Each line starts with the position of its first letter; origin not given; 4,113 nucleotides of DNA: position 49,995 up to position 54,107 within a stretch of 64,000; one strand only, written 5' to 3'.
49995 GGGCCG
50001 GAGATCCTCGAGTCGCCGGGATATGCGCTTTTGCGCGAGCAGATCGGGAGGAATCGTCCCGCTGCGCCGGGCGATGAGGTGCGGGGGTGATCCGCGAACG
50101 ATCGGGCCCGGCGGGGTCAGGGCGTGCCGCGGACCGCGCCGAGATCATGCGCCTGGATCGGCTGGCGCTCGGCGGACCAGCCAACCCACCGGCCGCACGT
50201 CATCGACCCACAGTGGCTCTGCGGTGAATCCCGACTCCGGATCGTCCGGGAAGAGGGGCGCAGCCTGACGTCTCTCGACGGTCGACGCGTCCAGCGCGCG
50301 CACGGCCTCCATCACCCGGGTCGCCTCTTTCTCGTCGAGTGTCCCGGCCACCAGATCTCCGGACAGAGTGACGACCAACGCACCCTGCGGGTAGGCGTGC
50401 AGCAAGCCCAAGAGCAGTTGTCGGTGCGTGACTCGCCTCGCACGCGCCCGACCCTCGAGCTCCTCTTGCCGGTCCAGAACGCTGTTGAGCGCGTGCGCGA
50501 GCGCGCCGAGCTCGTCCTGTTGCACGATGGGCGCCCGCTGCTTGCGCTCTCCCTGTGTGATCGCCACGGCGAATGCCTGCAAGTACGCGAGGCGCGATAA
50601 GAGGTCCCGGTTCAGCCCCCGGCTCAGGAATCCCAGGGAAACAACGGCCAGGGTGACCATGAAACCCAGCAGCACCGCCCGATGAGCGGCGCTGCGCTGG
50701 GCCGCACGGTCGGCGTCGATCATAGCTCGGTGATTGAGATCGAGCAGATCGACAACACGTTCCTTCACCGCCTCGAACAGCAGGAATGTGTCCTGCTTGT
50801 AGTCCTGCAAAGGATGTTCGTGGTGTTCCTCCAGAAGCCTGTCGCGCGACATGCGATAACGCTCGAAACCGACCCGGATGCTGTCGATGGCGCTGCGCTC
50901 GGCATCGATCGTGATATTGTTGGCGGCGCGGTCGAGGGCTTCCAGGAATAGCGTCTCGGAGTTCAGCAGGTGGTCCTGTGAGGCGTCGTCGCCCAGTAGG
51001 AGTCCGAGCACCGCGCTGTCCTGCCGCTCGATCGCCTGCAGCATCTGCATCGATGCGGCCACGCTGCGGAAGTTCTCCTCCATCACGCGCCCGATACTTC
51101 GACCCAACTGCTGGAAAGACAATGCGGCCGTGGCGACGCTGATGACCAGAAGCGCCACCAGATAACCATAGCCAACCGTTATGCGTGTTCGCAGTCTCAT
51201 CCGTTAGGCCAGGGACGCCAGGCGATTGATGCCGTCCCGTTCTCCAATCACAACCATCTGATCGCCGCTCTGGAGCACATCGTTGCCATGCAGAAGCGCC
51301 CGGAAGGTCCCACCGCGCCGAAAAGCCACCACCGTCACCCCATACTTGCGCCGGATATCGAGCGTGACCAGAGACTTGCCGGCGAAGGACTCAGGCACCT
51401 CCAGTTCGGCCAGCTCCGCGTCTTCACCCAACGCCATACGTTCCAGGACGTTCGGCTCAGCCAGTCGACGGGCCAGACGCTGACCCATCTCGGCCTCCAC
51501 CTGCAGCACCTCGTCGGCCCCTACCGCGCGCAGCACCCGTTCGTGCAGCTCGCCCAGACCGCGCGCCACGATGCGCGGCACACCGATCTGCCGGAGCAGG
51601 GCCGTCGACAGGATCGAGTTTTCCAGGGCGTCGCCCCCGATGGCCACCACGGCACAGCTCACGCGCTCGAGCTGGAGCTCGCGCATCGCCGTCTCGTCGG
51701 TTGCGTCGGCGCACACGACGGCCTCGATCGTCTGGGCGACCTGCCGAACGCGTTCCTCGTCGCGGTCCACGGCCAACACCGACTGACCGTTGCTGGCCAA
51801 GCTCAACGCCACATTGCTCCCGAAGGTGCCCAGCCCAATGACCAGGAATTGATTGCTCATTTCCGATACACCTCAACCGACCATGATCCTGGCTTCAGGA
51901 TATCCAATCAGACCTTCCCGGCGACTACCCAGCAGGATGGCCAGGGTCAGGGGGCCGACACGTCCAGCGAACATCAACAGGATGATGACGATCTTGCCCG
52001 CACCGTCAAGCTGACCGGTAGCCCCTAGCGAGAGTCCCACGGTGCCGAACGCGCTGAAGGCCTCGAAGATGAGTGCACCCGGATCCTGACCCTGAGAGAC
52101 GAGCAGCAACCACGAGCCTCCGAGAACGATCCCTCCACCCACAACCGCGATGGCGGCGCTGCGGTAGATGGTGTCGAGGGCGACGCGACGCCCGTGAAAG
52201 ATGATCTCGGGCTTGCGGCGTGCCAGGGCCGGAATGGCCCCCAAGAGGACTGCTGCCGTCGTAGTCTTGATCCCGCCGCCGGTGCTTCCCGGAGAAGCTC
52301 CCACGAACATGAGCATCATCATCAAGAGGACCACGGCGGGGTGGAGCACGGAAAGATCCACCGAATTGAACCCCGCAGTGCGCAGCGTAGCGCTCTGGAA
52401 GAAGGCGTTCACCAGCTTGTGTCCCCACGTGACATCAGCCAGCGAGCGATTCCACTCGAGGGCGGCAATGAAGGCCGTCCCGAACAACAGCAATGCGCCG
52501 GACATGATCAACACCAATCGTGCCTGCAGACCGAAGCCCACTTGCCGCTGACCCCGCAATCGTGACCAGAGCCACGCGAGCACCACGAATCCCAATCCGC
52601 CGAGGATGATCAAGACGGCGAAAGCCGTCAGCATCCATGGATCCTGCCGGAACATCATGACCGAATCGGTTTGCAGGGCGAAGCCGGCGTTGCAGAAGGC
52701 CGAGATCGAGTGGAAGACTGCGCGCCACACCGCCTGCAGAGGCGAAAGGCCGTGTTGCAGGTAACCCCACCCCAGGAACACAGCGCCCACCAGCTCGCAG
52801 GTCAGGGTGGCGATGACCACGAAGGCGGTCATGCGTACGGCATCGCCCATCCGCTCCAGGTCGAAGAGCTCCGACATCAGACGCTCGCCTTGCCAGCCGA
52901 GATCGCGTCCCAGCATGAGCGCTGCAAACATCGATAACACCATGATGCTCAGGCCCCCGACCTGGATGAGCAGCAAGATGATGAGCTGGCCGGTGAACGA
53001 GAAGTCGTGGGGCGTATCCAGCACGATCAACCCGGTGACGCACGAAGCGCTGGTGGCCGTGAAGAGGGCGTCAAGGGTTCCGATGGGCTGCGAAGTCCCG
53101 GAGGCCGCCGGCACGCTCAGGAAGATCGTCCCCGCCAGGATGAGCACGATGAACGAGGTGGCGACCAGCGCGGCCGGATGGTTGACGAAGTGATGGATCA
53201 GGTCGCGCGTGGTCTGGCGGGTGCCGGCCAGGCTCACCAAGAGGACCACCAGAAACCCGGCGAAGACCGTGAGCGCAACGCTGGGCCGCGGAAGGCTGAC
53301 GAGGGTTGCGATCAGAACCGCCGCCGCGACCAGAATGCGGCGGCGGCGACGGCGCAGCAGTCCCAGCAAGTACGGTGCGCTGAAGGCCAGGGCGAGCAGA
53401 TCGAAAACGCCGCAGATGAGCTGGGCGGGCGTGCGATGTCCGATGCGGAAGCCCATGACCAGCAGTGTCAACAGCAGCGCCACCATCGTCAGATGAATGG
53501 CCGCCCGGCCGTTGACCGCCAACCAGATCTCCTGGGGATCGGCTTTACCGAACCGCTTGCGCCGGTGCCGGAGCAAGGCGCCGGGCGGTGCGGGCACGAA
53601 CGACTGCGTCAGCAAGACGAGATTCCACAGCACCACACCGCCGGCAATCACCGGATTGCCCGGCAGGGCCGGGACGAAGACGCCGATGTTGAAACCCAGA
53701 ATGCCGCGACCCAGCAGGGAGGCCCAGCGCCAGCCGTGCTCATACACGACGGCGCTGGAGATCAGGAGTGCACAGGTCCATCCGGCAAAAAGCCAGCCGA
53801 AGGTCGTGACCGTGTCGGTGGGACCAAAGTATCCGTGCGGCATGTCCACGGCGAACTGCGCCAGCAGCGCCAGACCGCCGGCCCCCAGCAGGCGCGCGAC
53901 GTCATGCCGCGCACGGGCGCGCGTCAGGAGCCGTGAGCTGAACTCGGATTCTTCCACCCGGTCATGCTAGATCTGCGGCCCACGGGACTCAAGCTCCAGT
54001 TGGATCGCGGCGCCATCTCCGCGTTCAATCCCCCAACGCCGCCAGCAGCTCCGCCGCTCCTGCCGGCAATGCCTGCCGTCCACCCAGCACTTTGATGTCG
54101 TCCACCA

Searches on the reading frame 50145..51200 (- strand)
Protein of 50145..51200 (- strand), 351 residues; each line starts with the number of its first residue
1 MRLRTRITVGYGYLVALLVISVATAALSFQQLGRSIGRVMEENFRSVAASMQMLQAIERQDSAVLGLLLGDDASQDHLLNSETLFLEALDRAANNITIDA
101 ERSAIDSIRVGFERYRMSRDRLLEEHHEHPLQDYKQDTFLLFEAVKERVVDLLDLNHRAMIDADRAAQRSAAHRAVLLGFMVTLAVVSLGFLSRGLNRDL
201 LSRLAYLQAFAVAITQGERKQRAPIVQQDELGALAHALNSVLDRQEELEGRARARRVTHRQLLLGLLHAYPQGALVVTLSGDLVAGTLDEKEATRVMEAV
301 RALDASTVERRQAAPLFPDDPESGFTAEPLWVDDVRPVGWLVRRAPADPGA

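Call 39: search_protein_families(library=pfam, proteins=[window:50145-51200:-], max_evalue=0.001)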
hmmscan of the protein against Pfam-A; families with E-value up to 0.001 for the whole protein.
window:50145-51200:- (351 aa): 2 families
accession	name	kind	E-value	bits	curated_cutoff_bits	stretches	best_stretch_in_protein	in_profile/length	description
PF00672.30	HAMP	-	6.7e-06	26.8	25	1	197-244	3-50/53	HAMP domain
PF16767.10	KinB_sensor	-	0.00058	20.8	27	1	38-121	4-84/122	Sensor domain of alginate biosynthesis sensor protein KinB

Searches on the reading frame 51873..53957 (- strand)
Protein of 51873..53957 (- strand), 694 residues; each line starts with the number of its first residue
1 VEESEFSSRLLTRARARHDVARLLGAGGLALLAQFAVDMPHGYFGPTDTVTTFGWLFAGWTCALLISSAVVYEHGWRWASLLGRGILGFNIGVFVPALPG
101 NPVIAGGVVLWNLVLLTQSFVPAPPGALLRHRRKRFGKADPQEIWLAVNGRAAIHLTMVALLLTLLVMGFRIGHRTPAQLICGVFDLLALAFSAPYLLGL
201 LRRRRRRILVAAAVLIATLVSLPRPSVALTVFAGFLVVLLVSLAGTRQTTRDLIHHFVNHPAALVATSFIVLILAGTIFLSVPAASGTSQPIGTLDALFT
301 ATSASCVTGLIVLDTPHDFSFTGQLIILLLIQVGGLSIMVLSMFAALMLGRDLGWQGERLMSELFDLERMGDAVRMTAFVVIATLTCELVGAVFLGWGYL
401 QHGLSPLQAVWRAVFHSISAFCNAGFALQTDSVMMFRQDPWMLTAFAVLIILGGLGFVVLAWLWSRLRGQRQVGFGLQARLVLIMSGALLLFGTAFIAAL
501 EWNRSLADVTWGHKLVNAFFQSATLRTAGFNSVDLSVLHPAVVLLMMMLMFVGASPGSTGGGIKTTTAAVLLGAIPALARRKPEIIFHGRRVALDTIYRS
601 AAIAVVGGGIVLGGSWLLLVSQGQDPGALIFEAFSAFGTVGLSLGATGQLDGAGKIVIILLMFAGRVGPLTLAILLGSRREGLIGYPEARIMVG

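Call 39: search_protein_families(library=pfam, proteins=[window:51873-53957:-], max_evalue=0.001)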
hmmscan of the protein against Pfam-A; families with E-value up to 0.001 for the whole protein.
window:51873-53957:- (694 aa): 1 family
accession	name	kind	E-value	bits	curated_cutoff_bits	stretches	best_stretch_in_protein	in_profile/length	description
PF02386.22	TrkH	-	1.1e-61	209.3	27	1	234-675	8-489/502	Cation transport protein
